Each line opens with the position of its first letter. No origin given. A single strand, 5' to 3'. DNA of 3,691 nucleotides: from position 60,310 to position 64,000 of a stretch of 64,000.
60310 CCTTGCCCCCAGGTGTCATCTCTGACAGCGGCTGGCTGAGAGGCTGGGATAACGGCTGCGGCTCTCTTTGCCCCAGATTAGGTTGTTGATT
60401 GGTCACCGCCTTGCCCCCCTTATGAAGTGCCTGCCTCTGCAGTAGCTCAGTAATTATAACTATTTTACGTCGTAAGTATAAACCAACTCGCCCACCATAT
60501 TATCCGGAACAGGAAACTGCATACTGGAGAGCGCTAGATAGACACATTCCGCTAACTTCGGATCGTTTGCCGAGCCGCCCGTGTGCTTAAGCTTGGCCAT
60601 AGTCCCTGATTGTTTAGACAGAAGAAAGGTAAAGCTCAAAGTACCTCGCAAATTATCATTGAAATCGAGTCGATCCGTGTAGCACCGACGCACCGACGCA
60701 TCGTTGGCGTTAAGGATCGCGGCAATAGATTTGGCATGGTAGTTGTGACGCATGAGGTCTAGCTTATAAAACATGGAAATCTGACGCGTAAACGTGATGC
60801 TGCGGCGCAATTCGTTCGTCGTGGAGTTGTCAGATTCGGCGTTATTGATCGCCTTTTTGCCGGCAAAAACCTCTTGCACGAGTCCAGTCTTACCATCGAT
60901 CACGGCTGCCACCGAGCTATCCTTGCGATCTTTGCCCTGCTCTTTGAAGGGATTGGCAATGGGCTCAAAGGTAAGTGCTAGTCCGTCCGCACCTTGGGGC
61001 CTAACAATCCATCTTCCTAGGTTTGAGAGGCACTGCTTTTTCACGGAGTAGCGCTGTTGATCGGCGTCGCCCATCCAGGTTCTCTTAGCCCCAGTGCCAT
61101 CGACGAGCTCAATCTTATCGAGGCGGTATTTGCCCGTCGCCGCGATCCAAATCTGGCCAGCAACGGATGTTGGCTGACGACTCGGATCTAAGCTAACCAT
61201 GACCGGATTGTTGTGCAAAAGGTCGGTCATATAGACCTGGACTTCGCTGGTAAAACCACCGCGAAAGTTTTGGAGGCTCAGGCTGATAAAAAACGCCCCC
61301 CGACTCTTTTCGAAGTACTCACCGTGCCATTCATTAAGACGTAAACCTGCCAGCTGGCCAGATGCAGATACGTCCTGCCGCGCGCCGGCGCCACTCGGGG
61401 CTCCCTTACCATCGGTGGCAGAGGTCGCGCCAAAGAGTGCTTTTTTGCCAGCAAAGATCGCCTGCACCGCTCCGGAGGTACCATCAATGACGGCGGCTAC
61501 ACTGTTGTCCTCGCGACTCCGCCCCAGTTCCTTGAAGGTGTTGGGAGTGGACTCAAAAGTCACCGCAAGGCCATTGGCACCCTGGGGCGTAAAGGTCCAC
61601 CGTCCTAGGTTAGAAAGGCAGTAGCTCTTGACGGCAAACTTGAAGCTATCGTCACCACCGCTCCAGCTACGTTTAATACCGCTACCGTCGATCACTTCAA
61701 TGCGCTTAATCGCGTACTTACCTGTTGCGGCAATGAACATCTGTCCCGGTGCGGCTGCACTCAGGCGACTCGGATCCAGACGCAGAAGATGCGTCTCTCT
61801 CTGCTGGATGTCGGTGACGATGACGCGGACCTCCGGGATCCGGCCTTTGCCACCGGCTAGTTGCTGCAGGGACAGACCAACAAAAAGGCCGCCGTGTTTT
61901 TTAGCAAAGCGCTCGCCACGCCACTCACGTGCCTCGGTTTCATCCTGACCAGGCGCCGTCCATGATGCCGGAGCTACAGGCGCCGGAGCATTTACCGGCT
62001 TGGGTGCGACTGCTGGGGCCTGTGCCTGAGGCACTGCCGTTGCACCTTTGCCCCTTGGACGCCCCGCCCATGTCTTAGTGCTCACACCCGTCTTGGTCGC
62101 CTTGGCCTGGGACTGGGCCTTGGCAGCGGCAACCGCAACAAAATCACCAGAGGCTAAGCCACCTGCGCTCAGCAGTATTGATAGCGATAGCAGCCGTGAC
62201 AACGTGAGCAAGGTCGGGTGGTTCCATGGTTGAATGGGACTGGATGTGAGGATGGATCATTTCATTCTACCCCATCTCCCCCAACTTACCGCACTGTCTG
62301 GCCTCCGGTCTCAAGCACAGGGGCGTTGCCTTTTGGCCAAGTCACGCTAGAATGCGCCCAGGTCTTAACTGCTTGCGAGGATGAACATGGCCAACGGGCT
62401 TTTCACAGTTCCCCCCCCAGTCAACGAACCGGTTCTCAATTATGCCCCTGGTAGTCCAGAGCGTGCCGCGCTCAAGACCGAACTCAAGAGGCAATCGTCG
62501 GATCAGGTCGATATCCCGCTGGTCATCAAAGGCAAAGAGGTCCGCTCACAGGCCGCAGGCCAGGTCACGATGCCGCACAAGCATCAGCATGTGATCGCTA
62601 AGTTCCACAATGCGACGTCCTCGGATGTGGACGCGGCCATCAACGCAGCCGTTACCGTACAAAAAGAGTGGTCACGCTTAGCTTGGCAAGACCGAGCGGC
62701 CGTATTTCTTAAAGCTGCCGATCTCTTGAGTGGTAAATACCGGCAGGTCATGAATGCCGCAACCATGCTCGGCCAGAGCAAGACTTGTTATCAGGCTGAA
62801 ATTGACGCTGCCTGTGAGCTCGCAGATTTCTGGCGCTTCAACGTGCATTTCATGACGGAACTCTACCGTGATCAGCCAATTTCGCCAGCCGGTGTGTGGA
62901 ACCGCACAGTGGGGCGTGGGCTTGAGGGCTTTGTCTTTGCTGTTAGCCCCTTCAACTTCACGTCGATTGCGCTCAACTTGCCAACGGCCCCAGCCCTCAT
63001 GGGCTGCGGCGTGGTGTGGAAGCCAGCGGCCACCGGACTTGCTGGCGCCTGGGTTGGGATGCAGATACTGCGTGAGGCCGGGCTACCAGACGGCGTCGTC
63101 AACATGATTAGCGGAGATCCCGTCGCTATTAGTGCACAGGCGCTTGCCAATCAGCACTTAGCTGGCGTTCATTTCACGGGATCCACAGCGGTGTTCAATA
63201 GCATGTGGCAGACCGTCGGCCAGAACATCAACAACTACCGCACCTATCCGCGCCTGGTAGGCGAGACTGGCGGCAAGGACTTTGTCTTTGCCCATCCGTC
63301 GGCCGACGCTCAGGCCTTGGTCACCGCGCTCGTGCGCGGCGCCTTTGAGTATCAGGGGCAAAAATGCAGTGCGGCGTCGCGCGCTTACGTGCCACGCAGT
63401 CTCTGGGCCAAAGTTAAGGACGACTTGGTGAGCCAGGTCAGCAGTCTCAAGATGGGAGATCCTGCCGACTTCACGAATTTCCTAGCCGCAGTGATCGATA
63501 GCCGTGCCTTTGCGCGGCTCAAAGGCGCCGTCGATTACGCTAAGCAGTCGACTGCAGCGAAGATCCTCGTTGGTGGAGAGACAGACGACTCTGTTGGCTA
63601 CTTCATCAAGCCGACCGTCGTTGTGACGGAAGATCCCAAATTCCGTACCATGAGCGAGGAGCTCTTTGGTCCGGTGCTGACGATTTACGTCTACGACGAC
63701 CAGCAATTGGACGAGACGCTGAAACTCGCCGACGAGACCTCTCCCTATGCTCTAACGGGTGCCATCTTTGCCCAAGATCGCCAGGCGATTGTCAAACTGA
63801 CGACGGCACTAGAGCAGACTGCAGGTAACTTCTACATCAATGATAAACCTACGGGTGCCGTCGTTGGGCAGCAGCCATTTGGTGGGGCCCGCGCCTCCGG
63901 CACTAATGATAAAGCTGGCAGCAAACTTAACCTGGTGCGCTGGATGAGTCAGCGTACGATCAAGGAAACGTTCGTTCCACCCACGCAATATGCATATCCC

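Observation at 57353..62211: Five-gene co-directional cluster of uncharacterised envelope and chaperone-like genes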

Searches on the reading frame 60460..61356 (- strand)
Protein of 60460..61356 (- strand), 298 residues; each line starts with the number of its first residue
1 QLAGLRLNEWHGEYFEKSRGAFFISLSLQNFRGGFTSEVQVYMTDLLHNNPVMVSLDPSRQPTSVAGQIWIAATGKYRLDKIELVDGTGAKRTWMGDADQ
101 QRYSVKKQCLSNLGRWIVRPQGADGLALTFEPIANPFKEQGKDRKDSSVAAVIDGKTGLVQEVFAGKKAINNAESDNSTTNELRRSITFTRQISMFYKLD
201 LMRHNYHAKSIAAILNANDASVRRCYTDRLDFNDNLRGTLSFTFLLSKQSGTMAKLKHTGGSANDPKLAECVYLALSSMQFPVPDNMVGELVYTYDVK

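Call 43: predict_structure(alignment_id=A3)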
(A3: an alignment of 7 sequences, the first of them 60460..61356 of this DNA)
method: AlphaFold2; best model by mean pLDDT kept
length: 298 residues; sequences in the alignment: 7
mean_pLDDT: 64.5   pTM: 0.50
mean pLDDT of the five models: 64.5, 61.3, 57.7, 54.1, 53.8
residues with pLDDT >= 90: 12; 70-90: 115; 50-70: 106; < 50: 65
segments of 3 or more residues with pLDDT < 50: 1-10, 63-66, 139-149, 165-195
pLDDT, mean of each block of 10 residues (from residue 1): 39 56 78 73 85 80 58 82 86 78 71 80 87 56 43 58 45 31 33 45 55 67 72 68 66 66 72 83 60 64
secondary structure, 60 per line:
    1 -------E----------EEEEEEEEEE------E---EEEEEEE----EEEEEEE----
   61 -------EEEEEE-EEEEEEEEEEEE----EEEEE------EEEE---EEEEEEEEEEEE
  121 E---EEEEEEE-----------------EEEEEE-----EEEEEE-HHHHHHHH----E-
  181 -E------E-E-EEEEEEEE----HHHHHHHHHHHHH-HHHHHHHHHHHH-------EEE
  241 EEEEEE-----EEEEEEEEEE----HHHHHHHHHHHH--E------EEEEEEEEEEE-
elements in order: E19-28 E39-45 E50-56 E68-73 E75-86 E91-95 E102-105 E109-121 E125-131 E149-154 E160-165 H167-174 E193-200 H205-217 H219-230 E238-246 E252-261 H266-277 E287-297

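Call 46: fold_search(model_id=the predicted structure, library=pdb)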
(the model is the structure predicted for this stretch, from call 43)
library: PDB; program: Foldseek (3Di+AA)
matches with E <= 10: 755; with E <= 0.001: 0
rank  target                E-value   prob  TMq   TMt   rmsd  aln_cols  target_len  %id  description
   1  4ecn                  1.2e-03  1.00  0.25  0.10   5.3       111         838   14  Crystal structure of a leucine-rich repeat protein (BT_0210) from Bacteroides thetaiotaomicron VPI-5482 at 2.80 A resolu (released 2012-05-23)
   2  6sly_MODEL_1_A        6.7e-03  1.00  0.22  0.48   5.7       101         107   11  NMR solution structure of Helicobacter pylori TonB-CTD (residues 179-285) (released 2020-03-25)
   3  2j71                  2.5e-02  0.63  0.18  0.38   8.4       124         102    6  alpha-glucan recognition by a family 41 carbohydrate-binding module from Thermotoga maritima pullulanase PulA (released 2006-10-17)
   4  1uh2_A                2.7e-02  0.72  0.16  0.08  13.5       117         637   15  Thermoactinomyces vulgaris R-47 alpha-amylase/malto-hexaose complex (released 2004-01-13)
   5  2d0f_A                3.2e-02  0.69  0.16  0.08  13.5       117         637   15  Crystal Structure of Thermoactinomyces vulgaris R-47 Alpha-Amylase 1 (TVAI) Mutant D356N complexed with P2, a pullulan (released 2006-07-11)
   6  7zc8_A                3.6e-02  1.00  0.18  0.56   2.4        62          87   13  Crystal structure of the C-terminal domain of FusB, a TonB homologue (released 2022-08-17)
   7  7zc8_B                4.0e-02  1.00  0.18  0.56   2.3        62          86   13  Crystal structure of the C-terminal domain of FusB, a TonB homologue (released 2022-08-17)
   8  4j9r_A                4.2e-02  0.63  0.16  0.12  10.6       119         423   12  Human DNA polymerase eta-DNA translocated binary complex with TG mispair (released 2013-05-01)
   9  1ji1_A                4.4e-02  0.72  0.16  0.08  13.5       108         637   19  Crystal Structure Analysis of Thermoactinomyces vulgaris R-47 alpha-Amylase 1 (released 2002-06-05)
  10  5z0u                  4.4e-02  0.69  0.16  0.08  13.3       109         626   19  Thermoactinomyces vulgaris R-47 alpha-amylase I (TVA I) 11 residues (from A363 to N373) deletion mutant (Del11) (released 2018-02-21)
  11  3kpt_B                4.4e-02  0.16  0.18  0.15  18.8       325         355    7  Crystal structure of BcpA, the major pilin subunit of Bacillus cereus (released 2009-11-24)
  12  1izj                  4.7e-02  0.63  0.16  0.08  13.5       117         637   15  Thermoactinomyces vulgaris R-47 alpha-amylase 1 mutant enzyme f313a (released 2003-07-29)
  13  5z0t_A                5.0e-02  0.60  0.16  0.09  13.4       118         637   15  Thermoactinomyces vulgaris R-47 alpha-amylase I (TVA I) mutant A357V/Q359N/Y360E (AQY/VNE) (released 2018-02-21)
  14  1pfo                  5.6e-02  0.20  0.15  0.10  11.3       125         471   14  PERFRINGOLYSIN O (released 1998-08-05)
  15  2x9a_B                5.9e-02  0.93  0.17  0.46   5.8        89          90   18  crystal structure of g3p from phage IF1 in complex with its coreceptor, the C-terminal domain of TolA (released 2010-12-01)
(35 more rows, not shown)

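Call 81: search_protein_families(library=pfam, alignment_id=A2, max_evalue=0.1)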
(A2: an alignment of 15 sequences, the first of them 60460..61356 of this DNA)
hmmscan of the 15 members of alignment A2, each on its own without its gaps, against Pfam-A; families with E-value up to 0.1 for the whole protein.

A. member 1, window:60460-61356:- (298 aa): 0 families

B. families by the number of members that match (of 15 scanned): 2 families
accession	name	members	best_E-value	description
PF14524.12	Wzt_C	1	0.03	Wzt C-terminal domain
PF08600.16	NuBaID_C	1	0.063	NuBaID, C-terminal domain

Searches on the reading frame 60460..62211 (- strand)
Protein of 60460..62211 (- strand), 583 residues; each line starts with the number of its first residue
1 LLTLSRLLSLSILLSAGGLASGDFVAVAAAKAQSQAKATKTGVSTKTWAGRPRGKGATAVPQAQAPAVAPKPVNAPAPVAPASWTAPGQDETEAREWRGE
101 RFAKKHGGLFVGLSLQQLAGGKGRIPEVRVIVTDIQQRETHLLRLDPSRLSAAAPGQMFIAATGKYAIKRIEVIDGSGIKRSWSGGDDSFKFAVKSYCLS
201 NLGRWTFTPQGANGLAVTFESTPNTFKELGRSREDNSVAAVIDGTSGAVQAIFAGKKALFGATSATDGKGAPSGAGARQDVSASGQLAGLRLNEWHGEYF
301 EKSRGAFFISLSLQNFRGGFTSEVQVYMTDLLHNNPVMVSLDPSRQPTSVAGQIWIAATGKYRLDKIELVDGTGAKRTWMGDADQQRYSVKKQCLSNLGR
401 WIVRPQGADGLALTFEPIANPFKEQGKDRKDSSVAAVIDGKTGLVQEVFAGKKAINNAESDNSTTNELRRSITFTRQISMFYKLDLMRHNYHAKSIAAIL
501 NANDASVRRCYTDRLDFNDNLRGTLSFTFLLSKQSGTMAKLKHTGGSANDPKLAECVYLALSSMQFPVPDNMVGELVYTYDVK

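Call 3: search_protein_families(library=pfam, proteins=[window:60460-62211:-], max_evalue=0.1)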
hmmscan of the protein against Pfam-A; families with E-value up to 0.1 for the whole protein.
window:60460-62211:- (583 aa): 0 families

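Call 4: search_protein_families(library=ncbifam, proteins=[window:60460-62211:-], max_evalue=0.1)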
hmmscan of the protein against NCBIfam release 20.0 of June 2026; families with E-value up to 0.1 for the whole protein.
window:60460-62211:- (583 aa): 3 families
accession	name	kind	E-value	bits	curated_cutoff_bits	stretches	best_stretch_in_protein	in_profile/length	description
NF033768.1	myxo_SS_tail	domain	1.3e-12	47.6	40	1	493-579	3-88/92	AgmX/PglI C-terminal domain-containing protein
NF033760.1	gliding_GltG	equivalog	1.2e-08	34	650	1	497-571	560-633/650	adventurous gliding motility protein GltG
NF010996.0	PRK14421.1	equivalog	0.0097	15.9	98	0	427-451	37-61/99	acylphosphatase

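Call 30: find_homologous_proteins(query=window:60460-62211:-, max_evalue=0.001)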
Query window:60460-62211:- (583 aa): 7 proteins with E <= 0.001 among 8000 candidates.
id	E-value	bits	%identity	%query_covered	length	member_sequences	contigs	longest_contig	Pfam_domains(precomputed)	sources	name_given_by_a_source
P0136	0.0e+0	1306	100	100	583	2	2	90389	-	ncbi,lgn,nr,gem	ncbi:MAG: AgmX/PglI C-terminal domain-containing protein [Deltaproteobacteria bacterium]|nr:AgmX/Pgl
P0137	6.4e-265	898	74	86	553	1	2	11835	-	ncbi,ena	-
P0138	4.5e-219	747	70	83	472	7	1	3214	-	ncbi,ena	-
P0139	3.7e-121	423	61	52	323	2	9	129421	-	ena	-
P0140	1.3e-120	421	61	52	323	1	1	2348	-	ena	-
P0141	2.8e-120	420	62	50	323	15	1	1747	-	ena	-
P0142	6.2e-57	211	37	50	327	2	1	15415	-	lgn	-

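Call 67: search_protein_families(library=padloc, proteins=[window:60460-62211:-], max_evalue=0.01)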
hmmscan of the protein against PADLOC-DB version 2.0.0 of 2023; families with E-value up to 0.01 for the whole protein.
window:60460-62211:- (583 aa): 0 families

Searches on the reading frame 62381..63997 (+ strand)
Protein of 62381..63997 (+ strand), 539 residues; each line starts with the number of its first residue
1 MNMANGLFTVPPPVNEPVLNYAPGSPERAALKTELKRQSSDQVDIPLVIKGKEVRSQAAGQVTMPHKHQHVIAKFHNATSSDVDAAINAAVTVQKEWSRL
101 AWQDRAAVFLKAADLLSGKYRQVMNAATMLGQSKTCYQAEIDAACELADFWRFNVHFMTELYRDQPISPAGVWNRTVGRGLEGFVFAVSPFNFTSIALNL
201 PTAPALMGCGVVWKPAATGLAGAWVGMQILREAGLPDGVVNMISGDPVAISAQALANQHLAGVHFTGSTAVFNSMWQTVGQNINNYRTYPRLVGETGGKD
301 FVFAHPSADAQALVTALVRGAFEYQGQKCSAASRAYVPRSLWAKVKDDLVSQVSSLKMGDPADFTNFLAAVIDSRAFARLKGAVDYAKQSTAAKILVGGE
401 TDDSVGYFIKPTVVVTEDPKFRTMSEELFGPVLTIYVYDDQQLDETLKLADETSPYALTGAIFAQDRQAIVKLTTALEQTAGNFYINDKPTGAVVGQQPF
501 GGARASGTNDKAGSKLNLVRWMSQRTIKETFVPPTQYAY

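Call 42: search_protein_families(library=pfam, proteins=[window:62381-63997:+], max_evalue=0.001)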
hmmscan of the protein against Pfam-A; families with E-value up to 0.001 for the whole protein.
window:62381-63997:+ (539 aa): 1 family
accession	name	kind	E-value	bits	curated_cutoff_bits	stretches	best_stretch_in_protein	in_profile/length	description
PF00171.27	Aldedh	-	1.3e-95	321.1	23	1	60-524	9-458/461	Aldehyde dehydrogenase family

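Call 45: search_protein_families(library=ncbifam, proteins=[window:62381-63997:+], max_evalue=0.001)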
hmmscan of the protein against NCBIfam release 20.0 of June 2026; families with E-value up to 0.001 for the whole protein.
window:62381-63997:+ (539 aa): 39 families (the best 25 are shown)
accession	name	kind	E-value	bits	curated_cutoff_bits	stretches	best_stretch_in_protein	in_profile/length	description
TIGR01236.1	D1pyr5carbox1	equivalog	1.3e-236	786.4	613.6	1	15-539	2-529/533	L-glutamate gamma-semialdehyde dehydrogenase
NF002852.0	PRK03137.1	subfamily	6.2e-100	335.4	648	1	15-531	7-514/514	L-glutamate gamma-semialdehyde dehydrogenase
TIGR01237.1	D1pyr5carbox2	equivalog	2.2e-89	300.6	659.65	1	38-531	26-511/511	L-glutamate gamma-semialdehyde dehydrogenase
NF008869.0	PRK11904.1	equivalog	3e-75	253.8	747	1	27-528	536-1025/1042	bifunctional proline dehydrogenase/L-glutamate gamma-semialdehyde dehydrogenase PutA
NF008772.0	PRK11809.1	equivalog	3.8e-63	213.6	1750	1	29-526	631-1111/1318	trifunctional transcriptional regulator/proline dehydrogenase/L-glutamate gamma-semialdehyde dehydrogenase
TIGR01238.1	D1pyr5carbox3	equivalog_domain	6.4e-63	213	485.2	1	30-524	23-498/500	L-glutamate gamma-semialdehyde dehydrogenase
NF042993.1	AlphKGSA_gudD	equivalog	1.1e-59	202.5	770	1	54-511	15-462/481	alpha-ketoglutaric semialdehyde dehydrogenase GucD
NF006916.0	PRK09407.1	equivalog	7.9e-59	199.6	521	1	49-530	25-493/526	succinic semialdehyde dehydrogenase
NF010000.0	PRK13473.1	subfamily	8.7e-58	196.1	615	1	47-508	5-452/475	aminobutyraldehyde dehydrogenase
TIGR02299.1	HpaE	equivalog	3.3e-55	187.6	638.35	1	47-525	3-472/488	5-carboxymethyl-2-hydroxymuconate semialdehyde dehydrogenase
NF052305.1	DioxValDhHalo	equivalog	4.8e-53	180.7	750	1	55-509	17-460/483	2,5-dioxovalerate dehydrogenase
TIGR01804.1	BADH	equivalog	1.2e-52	178.9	668.6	1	63-511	18-454/467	betaine-aldehyde dehydrogenase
NF045735.1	PaDhStyDPseudo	equivalog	4.1e-50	170.9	850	1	48-513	6-466/483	phenylacetaldehyde dehydrogenase StyD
NF007497.0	PRK10090.1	equivalog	6.3e-49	167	500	1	48-509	10-458/480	aldehyde dehydrogenase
TIGR03250.1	PhnAcAld_DH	equivalog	1.2e-48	166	635.65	1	46-515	5-456/472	phosphonoacetaldehyde dehydrogenase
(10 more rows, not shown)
